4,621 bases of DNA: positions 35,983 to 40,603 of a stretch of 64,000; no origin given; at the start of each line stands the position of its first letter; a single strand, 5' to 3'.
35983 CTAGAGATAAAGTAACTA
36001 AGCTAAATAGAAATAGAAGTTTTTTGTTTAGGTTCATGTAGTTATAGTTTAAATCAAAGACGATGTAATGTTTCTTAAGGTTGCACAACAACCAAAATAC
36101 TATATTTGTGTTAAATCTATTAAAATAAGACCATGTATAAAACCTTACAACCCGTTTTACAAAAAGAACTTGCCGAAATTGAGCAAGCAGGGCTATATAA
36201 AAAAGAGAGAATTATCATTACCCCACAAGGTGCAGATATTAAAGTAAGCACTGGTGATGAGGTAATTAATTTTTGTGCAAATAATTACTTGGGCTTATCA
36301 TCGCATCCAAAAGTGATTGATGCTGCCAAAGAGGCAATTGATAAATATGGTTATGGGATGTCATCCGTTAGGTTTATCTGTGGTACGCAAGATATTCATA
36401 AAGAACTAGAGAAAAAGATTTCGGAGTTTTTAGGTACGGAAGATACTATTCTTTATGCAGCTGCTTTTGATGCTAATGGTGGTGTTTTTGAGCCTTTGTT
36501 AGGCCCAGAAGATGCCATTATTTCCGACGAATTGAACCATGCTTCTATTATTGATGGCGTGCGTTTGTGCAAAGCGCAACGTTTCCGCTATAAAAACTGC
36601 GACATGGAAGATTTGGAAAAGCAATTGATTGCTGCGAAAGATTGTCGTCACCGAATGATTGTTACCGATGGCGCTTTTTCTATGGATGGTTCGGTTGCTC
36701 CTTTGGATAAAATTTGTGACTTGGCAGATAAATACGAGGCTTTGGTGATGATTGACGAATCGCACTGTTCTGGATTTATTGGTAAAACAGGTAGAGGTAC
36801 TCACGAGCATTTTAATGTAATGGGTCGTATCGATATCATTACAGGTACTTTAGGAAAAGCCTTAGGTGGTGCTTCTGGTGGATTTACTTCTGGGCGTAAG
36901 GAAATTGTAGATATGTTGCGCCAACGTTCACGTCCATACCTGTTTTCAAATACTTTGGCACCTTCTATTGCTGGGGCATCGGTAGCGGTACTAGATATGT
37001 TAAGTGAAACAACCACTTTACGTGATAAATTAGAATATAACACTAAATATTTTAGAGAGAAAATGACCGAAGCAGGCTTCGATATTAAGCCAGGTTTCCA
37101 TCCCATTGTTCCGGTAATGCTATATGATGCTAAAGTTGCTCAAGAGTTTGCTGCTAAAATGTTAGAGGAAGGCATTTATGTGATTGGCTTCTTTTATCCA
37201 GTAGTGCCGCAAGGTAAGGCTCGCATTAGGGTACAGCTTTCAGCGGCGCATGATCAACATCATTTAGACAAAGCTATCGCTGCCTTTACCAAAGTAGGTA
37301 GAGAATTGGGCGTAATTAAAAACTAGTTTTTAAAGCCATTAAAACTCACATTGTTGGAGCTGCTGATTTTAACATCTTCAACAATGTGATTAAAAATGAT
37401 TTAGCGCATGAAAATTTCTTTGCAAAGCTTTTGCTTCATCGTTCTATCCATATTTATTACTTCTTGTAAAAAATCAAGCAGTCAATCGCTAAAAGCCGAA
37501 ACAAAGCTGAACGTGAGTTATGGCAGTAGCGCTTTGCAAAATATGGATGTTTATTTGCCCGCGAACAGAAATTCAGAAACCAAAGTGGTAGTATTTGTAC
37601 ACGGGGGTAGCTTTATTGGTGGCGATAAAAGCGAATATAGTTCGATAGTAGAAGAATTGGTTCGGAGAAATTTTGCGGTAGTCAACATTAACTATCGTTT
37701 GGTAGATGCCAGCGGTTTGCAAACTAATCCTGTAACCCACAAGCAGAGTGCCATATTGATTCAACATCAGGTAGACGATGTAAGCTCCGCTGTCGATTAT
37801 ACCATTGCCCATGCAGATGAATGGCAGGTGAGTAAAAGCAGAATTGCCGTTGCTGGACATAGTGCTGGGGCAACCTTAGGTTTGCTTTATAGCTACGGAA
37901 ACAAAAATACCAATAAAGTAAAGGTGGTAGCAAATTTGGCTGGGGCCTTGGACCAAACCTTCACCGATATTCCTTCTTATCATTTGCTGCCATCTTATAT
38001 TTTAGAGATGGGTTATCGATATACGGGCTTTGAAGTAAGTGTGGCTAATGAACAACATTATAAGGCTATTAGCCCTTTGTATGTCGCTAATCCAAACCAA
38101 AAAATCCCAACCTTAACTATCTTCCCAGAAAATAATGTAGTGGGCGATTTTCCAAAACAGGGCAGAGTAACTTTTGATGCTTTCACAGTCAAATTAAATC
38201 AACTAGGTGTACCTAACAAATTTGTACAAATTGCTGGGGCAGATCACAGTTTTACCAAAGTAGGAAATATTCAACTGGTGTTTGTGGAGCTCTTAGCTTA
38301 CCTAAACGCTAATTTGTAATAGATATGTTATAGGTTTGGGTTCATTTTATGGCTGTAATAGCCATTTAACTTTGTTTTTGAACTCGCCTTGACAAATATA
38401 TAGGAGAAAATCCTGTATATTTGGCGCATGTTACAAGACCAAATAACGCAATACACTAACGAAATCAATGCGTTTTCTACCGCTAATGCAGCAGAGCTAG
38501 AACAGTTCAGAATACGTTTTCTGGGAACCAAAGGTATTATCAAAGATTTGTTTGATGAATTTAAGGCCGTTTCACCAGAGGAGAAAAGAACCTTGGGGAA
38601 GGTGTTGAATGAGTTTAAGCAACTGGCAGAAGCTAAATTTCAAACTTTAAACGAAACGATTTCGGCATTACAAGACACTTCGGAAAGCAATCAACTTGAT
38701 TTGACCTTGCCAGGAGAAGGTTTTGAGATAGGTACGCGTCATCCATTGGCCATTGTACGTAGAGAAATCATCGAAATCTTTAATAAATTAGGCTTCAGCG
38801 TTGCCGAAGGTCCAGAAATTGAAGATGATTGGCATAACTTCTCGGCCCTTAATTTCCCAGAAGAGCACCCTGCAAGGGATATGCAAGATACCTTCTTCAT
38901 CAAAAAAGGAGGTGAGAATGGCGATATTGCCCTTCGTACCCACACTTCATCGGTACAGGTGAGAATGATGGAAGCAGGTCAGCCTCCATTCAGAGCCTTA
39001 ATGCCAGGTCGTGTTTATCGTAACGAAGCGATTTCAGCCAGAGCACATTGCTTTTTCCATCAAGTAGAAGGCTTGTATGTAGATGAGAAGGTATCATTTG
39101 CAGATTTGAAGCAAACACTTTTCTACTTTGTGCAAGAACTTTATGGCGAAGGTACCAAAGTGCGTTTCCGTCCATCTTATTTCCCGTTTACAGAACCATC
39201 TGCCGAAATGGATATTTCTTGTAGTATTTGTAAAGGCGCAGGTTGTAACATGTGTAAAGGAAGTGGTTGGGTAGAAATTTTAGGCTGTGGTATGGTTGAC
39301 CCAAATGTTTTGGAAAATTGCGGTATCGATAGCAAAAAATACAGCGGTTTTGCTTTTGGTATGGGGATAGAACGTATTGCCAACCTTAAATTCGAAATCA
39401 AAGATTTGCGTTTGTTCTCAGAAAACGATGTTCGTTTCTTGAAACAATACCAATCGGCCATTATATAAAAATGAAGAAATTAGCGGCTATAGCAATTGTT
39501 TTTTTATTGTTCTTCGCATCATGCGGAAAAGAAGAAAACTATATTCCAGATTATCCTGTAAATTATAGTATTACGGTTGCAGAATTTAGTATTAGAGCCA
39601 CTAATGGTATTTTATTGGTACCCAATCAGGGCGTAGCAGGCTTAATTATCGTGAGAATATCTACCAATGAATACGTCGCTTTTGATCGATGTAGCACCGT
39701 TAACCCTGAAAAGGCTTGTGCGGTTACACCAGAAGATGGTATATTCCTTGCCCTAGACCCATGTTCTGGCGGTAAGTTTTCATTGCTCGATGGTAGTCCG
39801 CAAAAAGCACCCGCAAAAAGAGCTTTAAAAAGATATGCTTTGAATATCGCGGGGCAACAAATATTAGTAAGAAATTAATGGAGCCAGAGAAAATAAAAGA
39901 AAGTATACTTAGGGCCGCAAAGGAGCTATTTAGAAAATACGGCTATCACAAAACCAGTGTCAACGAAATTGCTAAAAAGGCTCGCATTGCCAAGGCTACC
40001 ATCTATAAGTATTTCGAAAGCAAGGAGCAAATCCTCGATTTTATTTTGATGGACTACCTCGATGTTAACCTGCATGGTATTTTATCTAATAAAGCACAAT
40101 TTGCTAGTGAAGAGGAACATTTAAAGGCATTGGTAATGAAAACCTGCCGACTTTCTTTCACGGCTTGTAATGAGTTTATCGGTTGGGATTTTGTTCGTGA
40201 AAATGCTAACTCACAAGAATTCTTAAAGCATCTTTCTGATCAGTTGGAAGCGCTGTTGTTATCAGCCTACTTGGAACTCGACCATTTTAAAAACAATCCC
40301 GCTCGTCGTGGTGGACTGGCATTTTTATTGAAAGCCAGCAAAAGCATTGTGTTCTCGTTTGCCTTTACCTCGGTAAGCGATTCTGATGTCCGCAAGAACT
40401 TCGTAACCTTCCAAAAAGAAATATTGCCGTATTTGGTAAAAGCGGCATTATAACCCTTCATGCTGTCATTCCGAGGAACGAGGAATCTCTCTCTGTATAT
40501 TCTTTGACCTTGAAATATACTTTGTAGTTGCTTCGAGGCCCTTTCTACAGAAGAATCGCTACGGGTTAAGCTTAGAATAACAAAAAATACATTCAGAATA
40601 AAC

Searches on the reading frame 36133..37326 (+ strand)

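Call 74: search_protein_families(library=pfam, proteins=[window:36133-37326:+], max_evalue=0.00001)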
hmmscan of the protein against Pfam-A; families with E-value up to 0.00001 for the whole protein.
window:36133-37326:+ (397 aa): 3 families
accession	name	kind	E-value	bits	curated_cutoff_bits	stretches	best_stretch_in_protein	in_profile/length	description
PF00155.27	Aminotran_1_2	-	1.4e-67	228.9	19.7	1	43-384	2-360/361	Aminotransferase class I and II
PF00202.27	Aminotran_3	-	2.9e-06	26.7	30.5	0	191-353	213-374/403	Aminotransferase class-III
PF00464.25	SHMT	-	3.5e-06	26.3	27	0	156-318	156-323/399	Serine hydroxymethyltransferase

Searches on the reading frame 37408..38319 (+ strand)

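Call 74: search_protein_families(library=pfam, proteins=[window:37408-38319:+], max_evalue=0.00001)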
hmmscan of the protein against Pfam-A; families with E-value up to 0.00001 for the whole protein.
window:37408-38319:+ (303 aa): 4 families
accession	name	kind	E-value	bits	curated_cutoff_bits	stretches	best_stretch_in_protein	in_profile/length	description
PF20434.5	BD-FAE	-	1.7e-25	90.3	26.8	1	46-169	1-114/215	BD-FAE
PF07859.19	Abhydrolase_3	-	1.1e-13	51.9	25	1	120-283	47-209/210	alpha/beta hydrolase fold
PF00135.34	COesterase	-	9.4e-09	35.2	27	1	46-157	88-196/515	Carboxylesterase family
PF00326.27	Peptidase_S9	-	3.2e-07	30.5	22.6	1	84-301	10-208/213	Prolyl oligopeptidase family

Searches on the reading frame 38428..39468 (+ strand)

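Call 74: search_protein_families(library=pfam, proteins=[window:38428-39468:+], max_evalue=0.00001)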
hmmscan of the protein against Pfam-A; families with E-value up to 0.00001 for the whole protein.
window:38428-39468:+ (346 aa): 2 families
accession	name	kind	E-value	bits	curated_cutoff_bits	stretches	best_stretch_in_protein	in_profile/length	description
PF01409.25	tRNA-synt_2d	-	8.2e-97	323.9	19.8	1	90-341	2-246/246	tRNA synthetases class II core domain (F)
PF02912.23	Phe_tRNA-synt_N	-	7e-17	61.6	22.3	1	20-82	2-64/69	Aminoacyl tRNA synthetase class II, N-terminal domain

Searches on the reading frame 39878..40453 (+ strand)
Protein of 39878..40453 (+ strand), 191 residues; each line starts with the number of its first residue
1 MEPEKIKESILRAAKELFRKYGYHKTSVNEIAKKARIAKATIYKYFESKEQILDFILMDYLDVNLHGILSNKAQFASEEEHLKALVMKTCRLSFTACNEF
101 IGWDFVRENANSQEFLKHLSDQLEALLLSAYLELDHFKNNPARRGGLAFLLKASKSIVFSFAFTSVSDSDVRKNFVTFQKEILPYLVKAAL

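Call 74: search_protein_families(library=pfam, proteins=[window:39878-40453:+], max_evalue=0.00001)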
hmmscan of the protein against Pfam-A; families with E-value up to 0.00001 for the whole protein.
window:39878-40453:+ (191 aa): 1 family
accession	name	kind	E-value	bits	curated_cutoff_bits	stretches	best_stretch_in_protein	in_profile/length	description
PF00440.29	TetR_N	-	4.8e-18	65.1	24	1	10-53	1-44/47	Bacterial regulatory proteins, tetR family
